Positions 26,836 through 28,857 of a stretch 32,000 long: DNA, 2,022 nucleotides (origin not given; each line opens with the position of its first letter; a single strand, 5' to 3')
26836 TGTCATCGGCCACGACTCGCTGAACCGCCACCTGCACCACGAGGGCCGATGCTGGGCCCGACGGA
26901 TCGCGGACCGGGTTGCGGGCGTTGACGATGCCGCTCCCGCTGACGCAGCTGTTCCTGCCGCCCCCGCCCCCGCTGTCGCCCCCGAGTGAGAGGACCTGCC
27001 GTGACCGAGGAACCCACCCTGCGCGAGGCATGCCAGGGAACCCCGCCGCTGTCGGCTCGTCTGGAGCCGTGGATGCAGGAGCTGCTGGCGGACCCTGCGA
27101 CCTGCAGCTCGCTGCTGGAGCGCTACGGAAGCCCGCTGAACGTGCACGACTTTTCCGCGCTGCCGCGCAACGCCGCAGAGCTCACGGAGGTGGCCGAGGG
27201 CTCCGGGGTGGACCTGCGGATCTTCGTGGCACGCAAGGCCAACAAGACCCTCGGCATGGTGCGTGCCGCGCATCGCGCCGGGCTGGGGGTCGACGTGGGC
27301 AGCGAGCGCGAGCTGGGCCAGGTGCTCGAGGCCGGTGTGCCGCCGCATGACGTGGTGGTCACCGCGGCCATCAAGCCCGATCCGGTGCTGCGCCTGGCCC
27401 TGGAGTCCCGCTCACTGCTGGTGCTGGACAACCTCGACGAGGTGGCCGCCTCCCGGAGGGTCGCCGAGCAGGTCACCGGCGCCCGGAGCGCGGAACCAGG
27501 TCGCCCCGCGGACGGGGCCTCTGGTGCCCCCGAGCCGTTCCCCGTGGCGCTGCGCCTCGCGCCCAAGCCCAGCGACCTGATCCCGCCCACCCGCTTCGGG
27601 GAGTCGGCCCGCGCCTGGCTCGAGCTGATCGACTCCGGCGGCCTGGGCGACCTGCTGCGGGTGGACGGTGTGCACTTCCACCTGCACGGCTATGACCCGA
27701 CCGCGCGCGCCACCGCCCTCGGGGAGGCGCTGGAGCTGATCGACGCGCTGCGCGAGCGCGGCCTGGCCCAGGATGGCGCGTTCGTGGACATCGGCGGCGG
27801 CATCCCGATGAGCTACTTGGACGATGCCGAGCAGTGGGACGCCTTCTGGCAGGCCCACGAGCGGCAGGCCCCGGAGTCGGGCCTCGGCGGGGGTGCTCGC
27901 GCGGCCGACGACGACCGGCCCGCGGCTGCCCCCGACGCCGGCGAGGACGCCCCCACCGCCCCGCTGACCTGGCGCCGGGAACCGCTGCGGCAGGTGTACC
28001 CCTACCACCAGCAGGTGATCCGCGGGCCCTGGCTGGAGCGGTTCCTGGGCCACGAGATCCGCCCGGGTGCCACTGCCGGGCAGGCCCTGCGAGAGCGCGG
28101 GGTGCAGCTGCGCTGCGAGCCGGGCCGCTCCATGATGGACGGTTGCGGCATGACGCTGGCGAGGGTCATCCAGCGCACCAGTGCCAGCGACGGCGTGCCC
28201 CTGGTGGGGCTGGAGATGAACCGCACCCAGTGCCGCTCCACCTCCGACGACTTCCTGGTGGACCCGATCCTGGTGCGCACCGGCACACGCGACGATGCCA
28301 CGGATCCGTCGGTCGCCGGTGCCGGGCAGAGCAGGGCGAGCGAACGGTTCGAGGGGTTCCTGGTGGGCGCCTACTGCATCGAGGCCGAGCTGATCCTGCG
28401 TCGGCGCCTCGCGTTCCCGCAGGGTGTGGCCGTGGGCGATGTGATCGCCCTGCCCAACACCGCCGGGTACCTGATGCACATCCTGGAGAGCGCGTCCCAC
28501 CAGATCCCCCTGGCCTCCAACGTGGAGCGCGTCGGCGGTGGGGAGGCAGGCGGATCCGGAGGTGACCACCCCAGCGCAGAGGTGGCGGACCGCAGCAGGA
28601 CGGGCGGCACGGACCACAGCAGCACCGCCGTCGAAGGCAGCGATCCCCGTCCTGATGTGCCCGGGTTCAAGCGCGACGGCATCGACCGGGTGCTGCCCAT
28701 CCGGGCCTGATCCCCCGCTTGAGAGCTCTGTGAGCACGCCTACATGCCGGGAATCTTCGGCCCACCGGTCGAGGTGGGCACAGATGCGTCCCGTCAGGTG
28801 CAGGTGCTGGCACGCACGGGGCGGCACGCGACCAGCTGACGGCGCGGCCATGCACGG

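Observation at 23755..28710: Compact three-gene operon: SbnA/cysteine-synthase-like enzyme, large FAD/NAD(P)-binding protein and Y4yA-like type III PLP enzyme (orphan small-molecule pathway)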

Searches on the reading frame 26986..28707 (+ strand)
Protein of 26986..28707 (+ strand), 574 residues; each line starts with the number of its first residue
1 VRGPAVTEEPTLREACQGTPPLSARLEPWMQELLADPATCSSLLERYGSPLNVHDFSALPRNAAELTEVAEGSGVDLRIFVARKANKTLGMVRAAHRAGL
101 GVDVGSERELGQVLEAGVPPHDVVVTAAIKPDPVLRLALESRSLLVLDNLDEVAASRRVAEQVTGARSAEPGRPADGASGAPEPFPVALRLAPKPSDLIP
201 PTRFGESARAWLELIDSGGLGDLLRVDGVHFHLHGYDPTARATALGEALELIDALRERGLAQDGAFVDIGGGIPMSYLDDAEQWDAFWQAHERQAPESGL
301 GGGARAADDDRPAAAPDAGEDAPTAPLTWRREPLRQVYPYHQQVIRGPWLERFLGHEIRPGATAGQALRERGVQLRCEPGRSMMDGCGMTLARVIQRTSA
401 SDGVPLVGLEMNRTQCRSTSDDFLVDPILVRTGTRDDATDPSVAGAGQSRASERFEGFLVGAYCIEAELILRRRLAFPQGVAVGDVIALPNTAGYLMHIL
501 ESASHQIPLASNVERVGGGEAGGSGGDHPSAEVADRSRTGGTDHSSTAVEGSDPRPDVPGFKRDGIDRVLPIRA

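Call 7: search_protein_families(library=pfam, proteins=[window:26986-28707:+], max_evalue=0.01)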
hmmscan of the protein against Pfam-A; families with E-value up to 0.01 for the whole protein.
window:26986-28707:+ (574 aa): 1 family
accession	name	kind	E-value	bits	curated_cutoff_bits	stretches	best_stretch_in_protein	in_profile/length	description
PF02784.22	Orn_Arg_deC_N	-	7.6e-18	65.2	23.4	1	76-285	17-213/247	Pyridoxal-dependent decarboxylase, pyridoxal binding domain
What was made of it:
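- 27001..28710 (+): Y4yA-family type III PLP decarboxylase (569 aa from GTG 27001, or 574 aa from GTG 26986). PF02784 at E 7.6e-18 (call 7).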

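Call 8: search_protein_families(library=ncbifam, proteins=[window:26986-28707:+], max_evalue=0.01)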
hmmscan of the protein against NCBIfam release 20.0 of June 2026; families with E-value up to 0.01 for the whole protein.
window:26986-28707:+ (574 aa): 4 families
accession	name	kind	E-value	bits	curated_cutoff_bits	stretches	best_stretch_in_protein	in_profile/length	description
TIGR01048.1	lysA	equivalog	3.2e-21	75.3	297.9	1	33-163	9-138/417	diaminopimelate decarboxylase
NF052544.1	OrLyDeCDokD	equivalog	4.9e-08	32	700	1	31-153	24-146/461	ornithine/lysine decarboxylase DokD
TIGR03099.1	dCO2ase_PEP1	hypoth_equivalog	2.5e-07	30.1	478.45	1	33-163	8-136/398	pyridoxal-dependent decarboxylase, exosortase A system-associated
NF006515.0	PRK08961.1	equivalog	6.6e-07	27.7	802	1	48-153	502-605/861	bifunctional aspartate kinase/diaminopimelate decarboxylase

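Call 19: search_dna_similar(query=window:26986-28707:+, collection=plasmids, mode=protein, max_rows=30, rows=spread)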
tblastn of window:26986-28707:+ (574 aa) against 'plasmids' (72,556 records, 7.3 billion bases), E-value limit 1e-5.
Records with a match: 92; places in all: 93; records where one place covers at least 80% of the query: 79.
Best place of each record, by identity: <60% 92.
By first word of the organism name: Sinorhizobium 22; Rhizobium 17; Agrobacterium 17; Mycobacterium 9; Sulfitobacter 5; Streptomyces 5; Bradyrhizobium 4; Proteus 2; Rhodococcus 2; Bacillus 2; and 7 more.
By predicted mobility (MOB-suite, as given by PLSDB): non-mobilizable 48; conjugative 31; mobilizable 13.
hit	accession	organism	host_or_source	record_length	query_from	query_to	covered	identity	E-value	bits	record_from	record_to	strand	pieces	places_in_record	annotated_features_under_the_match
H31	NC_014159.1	Tsukamurella paurometabola DSM 20162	-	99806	5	513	89%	42.0%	4e-96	328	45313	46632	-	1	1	Orn/DAP/Arg decarboxylase 2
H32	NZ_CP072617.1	Sulfitobacter sp. CB2047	-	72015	16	513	87%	37.4%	2e-83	291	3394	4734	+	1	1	Y4yA family PLP-dependent enzyme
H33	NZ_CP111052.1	Chondrinema litorale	Seaweed,red alga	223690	17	513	87%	31.1%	1e-73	263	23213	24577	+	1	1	Y4yA family PLP-dependent enzyme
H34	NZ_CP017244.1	Rhizobium etli 8C-3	Phaseolus vulgaris,cell culture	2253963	13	509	87%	29.4%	6e-38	157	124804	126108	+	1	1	record has no annotation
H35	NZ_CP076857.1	Mycobacterium avium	Homo sapiens,sputum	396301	22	513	86%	29.1%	6e-34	145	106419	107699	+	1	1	Y4yA family PLP-dependent enzyme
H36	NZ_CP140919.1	Sinorhizobium medicae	Medicago lupulina,whole organism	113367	22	509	85%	29.2%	2e-30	135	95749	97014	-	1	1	Y4yA family PLP-dependent enzyme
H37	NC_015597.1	Sinorhizobium meliloti AK83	-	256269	22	509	85%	29.2%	3e-30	134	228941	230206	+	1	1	Y4yA family PLP-dependent enzyme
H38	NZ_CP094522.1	Bradyrhizobium sp. ISRA437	Arachis hypogaea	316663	22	513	86%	28.8%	6e-24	114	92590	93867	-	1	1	Y4yA family PLP-dependent enzyme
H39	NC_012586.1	Sinorhizobium fredii NGR234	-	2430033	33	509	83%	29.5%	1e-34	147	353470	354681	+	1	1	record has no annotation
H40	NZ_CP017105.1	Rhizobium gallicum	Phaseolus vulgaris,Whole ...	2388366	10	509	87%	27.8%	7e-32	139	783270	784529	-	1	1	none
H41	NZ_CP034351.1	Streptomyces sp. W1SF4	-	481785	20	513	86%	28.0%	3e-25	118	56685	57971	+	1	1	Y4yA family PLP-dependent enzyme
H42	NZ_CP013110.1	Sinorhizobium americanum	Vachellia farnesiana,cell culture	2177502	44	509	81%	29.5%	5e-35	148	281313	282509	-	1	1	record has no annotation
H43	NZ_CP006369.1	Aureimonas sp. AU20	-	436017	19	513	86%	27.7%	4e-28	127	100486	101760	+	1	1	amino acid decarboxylase | ornithine cyclodeaminase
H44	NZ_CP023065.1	Sinorhizobium sp. CCBAU 05631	G.max,nodule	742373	46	509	81%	29.1%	5e-32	139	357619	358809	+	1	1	Y4yA family PLP-dependent enzyme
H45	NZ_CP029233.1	Sinorhizobium fredii CCBAU 45436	Glycine max,cell culture,plant root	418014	46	509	76%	30.5%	3e-28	152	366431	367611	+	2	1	none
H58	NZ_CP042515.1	Serratia marcescens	Whole organism,Ensuite 7/8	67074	84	516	75%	26.2%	2e-25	119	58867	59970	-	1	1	Y4yA family PLP-dependent enzyme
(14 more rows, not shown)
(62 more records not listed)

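Call 28: search_solved_structures(query=window:26986-28707:+, max_evalue=0.001)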
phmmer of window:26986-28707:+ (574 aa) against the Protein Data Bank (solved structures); distinct sequences matched with E-value up to 0.001: 13.
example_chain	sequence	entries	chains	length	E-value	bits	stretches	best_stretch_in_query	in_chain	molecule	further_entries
3n2b_A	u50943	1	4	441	1.1e-07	34.2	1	33-281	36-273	Diaminopimelate decarboxylase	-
2p3e_A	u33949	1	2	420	6.9e-07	31.5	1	31-280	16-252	Diaminopimelate decarboxylase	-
4xg1_A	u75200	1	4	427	7.2e-07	31.4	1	42-282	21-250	Diaminopimelate decarboxylase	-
8d2y_A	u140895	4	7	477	3.3e-05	26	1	40-285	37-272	D-ornithine/D-lysine decarboxylase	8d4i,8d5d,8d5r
8d88_A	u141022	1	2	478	3.3e-05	25.9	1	40-285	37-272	D-ornithine/D-lysine decarboxylase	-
6n2h_A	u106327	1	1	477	3.3e-05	25.9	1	40-285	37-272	D-ornithine/D-lysine decarboxylase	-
10li_A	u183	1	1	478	3.3e-05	25.9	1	40-285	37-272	Diaminopimelate decarboxylase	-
9nq5_A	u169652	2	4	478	3.3e-05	25.9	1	40-285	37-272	D-ornithine/D-lysine decarboxylase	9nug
9cpz_A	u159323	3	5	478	3.3e-05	25.9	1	40-285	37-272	D-ornithine/D-lysine decarboxylase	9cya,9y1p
5x7m_A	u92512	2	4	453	0.00019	23.4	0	41-153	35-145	Diaminopimelate decarboxylase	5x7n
3c5q_A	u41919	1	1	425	0.00045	22.2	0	42-280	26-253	Diaminopimelate decarboxylase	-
2qgh_A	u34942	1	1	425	0.00046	22.2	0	42-280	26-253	Diaminopimelate decarboxylase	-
2plj_A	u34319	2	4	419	0.00051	22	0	202-287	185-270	lysine/ornithine decarboxylase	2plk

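Call 56: get_annotated_region(hit=H44, flank=7000)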
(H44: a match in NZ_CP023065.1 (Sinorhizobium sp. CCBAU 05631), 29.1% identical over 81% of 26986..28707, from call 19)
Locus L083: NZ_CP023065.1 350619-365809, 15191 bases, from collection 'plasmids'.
description: Sinorhizobium sp. CCBAU 05631 plasmid pSS05631a, complete sequence
organism: Sinorhizobium sp. CCBAU 05631 (NCBI taxid 794846)
taxonomy: Bacteria; Pseudomonadota; Alphaproteobacteria; Hyphomicrobiales; Rhizobiaceae; Sinorhizobium; Sinorhizobium sp. CCBAU 05631
host: -; source: G.max,nodule; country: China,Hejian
typing (MOB-suite, as given by PLSDB): conjugative; replicon rep_cluster_473; relaxase MOBP,MOBP,MOBQ; mating-pair formation MPF_T
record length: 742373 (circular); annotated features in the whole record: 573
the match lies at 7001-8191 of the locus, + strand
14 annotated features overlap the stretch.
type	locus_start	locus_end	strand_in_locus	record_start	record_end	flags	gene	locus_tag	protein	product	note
CDS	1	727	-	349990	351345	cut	sctN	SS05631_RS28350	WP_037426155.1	type III secretion system ATPase SctN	GO:0030254 - protein secretion by the type III secretion system [Evidence IEA]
CDS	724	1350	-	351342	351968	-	nolV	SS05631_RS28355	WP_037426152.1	nodulation protein NolV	-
CDS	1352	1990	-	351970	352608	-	nolU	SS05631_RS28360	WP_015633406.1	nodulation protein NolU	-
CDS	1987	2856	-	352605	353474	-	nolT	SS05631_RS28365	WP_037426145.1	nodulation protein NolT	-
CDS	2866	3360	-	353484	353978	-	nolB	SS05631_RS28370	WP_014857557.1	nodulation protein NolB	-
CDS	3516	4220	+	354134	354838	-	nolW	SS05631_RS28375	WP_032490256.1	nodulation protein NolW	-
CDS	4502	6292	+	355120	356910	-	nopX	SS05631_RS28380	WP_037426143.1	type II secretion system effector nodulation protein NopX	-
CDS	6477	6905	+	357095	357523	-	-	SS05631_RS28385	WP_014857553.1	ParB N-terminal domain-containing protein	-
CDS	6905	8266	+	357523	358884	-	-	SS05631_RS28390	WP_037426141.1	Y4yA family PLP-dependent enzyme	-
CDS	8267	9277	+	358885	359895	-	-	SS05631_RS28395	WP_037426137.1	cysteine synthase family protein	GO:0006535 - cysteine biosynthetic process from serine [Evidence IEA]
CDS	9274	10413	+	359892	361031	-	-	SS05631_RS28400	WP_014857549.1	NAD/NADP octopine/nopaline dehydrogenase family protein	-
CDS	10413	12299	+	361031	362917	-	-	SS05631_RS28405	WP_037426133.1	IucA/IucC family protein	GO:0019290 - siderophore biosynthetic process [Evidence IEA]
CDS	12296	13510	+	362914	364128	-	-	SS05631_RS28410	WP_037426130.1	MFS transporter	GO:0055085 - transmembrane transport [Evidence IEA]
CDS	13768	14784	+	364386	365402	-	nopL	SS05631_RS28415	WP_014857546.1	type II secretion system effector nodulation protein NopL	-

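Call 57: get_annotated_region(hit=H33, flank=7000)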
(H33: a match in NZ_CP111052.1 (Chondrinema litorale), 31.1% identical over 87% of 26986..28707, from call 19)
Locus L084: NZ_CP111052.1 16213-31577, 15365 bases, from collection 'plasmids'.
description: Chondrinema litorale strain WSW3-B12 plasmid unnamed10, complete sequence
organism: Chondrinema litorale (NCBI taxid 2994555)
taxonomy: Bacteria; Bacteroidota; Cytophagia; Cytophagales; Flammeovirgaceae; Chondrinema; Chondrinema litorale
host: -; source: Seaweed,red alga; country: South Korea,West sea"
typing (MOB-suite, as given by PLSDB): non-mobilizable
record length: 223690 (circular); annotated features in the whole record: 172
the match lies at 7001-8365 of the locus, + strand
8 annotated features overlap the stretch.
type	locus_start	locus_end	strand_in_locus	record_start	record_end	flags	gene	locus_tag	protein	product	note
CDS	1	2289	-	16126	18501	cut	-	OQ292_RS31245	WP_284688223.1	phosphoketolase family protein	-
CDS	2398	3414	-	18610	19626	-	-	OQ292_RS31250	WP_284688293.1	potassium channel family protein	GO:0034220 - monoatomic ion transmembrane transport [Evidence IEA]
CDS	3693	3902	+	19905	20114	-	-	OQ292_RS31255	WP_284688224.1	hypothetical protein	-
CDS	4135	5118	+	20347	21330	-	sbnA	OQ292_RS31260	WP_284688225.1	2,3-diaminopropionate biosynthesis protein SbnA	GO:0009058 - biosynthetic process [Evidence IEA]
CDS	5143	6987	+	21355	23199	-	-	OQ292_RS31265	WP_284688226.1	FAD/NAD(P)-binding protein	-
CDS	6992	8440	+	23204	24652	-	-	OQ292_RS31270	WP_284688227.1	Y4yA family PLP-dependent enzyme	-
CDS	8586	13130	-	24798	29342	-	-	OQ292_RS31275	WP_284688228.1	chemotaxis protein CheB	GO:0006935 - chemotaxis [Evidence IEA]; GO:0000160 - phosphorelay signal transduction system [Evidence IEA]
CDS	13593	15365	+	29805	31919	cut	-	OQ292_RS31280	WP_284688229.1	catalase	-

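Call 76: search_solved_structures(query=A5, max_evalue=1e-8, show_alignments=1)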
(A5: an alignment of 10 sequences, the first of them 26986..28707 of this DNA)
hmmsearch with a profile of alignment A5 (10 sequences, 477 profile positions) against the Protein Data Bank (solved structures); distinct sequences matched with E-value up to 1e-8: 49.
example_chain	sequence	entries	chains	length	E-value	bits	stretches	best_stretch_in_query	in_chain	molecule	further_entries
3n2b_A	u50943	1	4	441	4.6e-32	114.4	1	31-256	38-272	Diaminopimelate decarboxylase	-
2p3e_A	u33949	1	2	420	5.1e-31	111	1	21-254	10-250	Diaminopimelate decarboxylase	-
3vab_A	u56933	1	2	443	6.1e-31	110.8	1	9-253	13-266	Diaminopimelate decarboxylase 1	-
4xg1_A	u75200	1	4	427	4.1e-30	108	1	36-256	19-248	Diaminopimelate decarboxylase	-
6n2a_A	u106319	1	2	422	2.7e-27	98.7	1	45-254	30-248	Diaminopimelate decarboxylase 1, chloroplastic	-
6n2f_A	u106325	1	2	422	1.8e-26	96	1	45-254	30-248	Diaminopimelate decarboxylase 2, chloroplastic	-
1twi_A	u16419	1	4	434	3.8e-25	91.6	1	38-258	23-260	Diaminopimelate decarboxylase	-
1tuf_A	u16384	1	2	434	3.8e-25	91.6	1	38-258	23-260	Diaminopimelate decarboxylase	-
6knh_A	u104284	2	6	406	1.1e-24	90.1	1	62-269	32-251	Probable diaminopimelate decarboxylase protein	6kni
2qgh_A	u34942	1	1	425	1.8e-24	89.4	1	37-256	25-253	Diaminopimelate decarboxylase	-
3c5q_A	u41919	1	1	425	1.8e-24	89.4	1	37-256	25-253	Diaminopimelate decarboxylase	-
8d2y_A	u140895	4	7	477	3.8e-24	88.3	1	28-258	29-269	D-ornithine/D-lysine decarboxylase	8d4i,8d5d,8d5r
8d88_A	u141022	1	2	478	3.8e-24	88.3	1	28-258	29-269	D-ornithine/D-lysine decarboxylase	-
6n2h_A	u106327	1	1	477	3.8e-24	88.3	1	29-258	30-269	D-ornithine/D-lysine decarboxylase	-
10li_A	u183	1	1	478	3.9e-24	88.3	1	29-258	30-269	Diaminopimelate decarboxylase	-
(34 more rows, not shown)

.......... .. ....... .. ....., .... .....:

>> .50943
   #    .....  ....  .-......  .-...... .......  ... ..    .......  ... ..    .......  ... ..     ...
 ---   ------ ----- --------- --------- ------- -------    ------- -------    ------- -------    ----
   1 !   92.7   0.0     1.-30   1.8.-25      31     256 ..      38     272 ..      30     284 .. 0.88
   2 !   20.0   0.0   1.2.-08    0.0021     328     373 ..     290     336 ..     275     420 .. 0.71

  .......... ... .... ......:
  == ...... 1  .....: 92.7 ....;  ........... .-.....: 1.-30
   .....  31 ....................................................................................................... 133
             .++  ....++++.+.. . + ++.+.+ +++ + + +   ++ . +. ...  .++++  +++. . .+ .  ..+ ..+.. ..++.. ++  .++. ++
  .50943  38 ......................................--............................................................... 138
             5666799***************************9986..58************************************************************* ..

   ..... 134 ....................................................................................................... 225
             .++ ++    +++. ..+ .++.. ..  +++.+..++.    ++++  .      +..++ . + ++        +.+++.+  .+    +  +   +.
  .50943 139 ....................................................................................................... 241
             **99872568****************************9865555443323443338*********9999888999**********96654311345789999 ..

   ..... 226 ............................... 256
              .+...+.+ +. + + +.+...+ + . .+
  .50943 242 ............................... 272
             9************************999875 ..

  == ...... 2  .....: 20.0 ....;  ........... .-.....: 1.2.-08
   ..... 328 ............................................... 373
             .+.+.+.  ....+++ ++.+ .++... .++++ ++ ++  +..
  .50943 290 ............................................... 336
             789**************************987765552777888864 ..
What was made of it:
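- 27001..28710 (+): A profile hits diaminopimelate decarboxylases at E 5e-32, and also an N-citrylornithine decarboxylase and BtrK (call 76).
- On Type III PLP decarboxylases, Y4yA subgroup: The profile hits diaminopimelate decarboxylases at E 5e-32 (call 76). The profile alignment to a diaminopimelate decarboxylase does continue into that region (call 76, second stretch).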

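Call 85: get_annotated_region(hit=H35, flank=6000)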
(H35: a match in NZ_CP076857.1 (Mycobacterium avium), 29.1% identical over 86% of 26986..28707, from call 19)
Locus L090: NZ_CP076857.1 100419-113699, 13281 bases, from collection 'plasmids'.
description: Mycobacterium avium subsp. hominissuis strain OCU873s_P7_4s plasmid pP7a, complete sequence
organism: Mycobacterium avium (NCBI taxid 439334)
taxonomy: Bacteria; Actinomycetota; Actinomycetes; Mycobacteriales; Mycobacteriaceae; Mycobacterium; Mycobacterium avium
host: -; source: Homo sapiens,sputum; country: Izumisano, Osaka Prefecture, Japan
typing (MOB-suite, as given by PLSDB): mobilizable; relaxase MOBF
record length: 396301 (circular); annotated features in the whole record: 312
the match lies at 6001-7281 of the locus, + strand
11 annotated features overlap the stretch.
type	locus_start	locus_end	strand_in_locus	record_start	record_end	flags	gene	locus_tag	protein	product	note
CDS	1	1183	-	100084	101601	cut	-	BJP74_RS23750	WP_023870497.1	multicopper oxidase family protein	-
CDS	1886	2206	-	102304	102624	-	-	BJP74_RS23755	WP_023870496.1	metal-sensitive transcriptional regulator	-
CDS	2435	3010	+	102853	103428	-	-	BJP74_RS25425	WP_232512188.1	hypothetical protein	-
CDS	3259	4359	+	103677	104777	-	-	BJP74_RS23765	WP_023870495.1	PLP-dependent cysteine synthase family protein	-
CDS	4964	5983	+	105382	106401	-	-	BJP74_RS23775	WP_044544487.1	ornithine cyclodeaminase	-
CDS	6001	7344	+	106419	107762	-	-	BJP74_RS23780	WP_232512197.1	Y4yA family PLP-dependent enzyme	-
CDS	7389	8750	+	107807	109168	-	-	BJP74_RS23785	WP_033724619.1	MATE family efflux transporter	GO:0006855 - xenobiotic transmembrane transport [Evidence IEA]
CDS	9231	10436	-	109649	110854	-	-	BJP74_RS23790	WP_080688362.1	PPE family protein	-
CDS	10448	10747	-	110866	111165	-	-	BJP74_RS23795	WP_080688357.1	PE family protein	-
CDS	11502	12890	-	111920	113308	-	-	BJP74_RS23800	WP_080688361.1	MFS transporter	GO:0055085 - transmembrane transport [Evidence IEA]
CDS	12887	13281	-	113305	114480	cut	-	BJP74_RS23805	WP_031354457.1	PLP-dependent cysteine synthase family protein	-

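Call 86: get_annotated_region(hit=H41, flank=6000)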
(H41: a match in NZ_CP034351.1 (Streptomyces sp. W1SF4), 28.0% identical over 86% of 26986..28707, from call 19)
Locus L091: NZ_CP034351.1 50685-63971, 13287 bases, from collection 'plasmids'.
description: Streptomyces sp. W1SF4 plasmid p1, complete sequence
organism: Streptomyces sp. W1SF4 (NCBI taxid 2305220)
taxonomy: Bacteria; Actinomycetota; Actinomycetes; Kitasatosporales; Streptomycetaceae; Streptomyces; Streptomyces sp. W1SF4
host: -; source: -; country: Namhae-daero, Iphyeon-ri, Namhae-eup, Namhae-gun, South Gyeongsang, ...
typing (MOB-suite, as given by PLSDB): non-mobilizable
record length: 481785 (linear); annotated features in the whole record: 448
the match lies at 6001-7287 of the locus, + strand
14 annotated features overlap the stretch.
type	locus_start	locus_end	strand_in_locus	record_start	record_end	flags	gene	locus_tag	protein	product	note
CDS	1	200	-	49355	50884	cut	-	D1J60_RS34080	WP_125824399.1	ATP-binding cassette domain-containing protein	-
CDS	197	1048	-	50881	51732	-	-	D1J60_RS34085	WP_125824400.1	ABC transporter permease subunit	GO:0055085 - transmembrane transport [Evidence IEA]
CDS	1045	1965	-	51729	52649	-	-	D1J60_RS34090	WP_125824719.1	ABC transporter permease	GO:0055085 - transmembrane transport [Evidence IEA]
CDS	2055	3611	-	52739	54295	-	-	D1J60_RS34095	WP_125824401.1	ABC transporter substrate-binding protein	-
CDS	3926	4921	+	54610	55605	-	-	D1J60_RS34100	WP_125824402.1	TauD/TfdA family dioxygenase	-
CDS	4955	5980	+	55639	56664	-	-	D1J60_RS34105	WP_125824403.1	ornithine cyclodeaminase family protein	-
CDS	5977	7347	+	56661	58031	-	-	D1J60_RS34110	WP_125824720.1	Y4yA family PLP-dependent enzyme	-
CDS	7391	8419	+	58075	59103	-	-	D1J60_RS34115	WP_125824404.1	cysteine synthase family protein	GO:0006535 - cysteine biosynthetic process from serine [Evidence IEA]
CDS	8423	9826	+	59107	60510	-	-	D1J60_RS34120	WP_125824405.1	MATE family efflux transporter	GO:0006855 - xenobiotic transmembrane transport [Evidence IEA]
CDS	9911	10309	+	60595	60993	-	-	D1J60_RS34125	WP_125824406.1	nuclear transport factor 2 family protein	-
CDS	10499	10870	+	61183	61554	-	-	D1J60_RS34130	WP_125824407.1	hypothetical protein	-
CDS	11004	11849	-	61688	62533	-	-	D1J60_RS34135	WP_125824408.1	SDR family NAD(P)-dependent oxidoreductase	-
CDS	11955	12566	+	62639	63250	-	-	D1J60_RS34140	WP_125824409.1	CGNR zinc finger domain-containing protein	-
CDS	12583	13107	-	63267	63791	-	-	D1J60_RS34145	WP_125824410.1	hypothetical protein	-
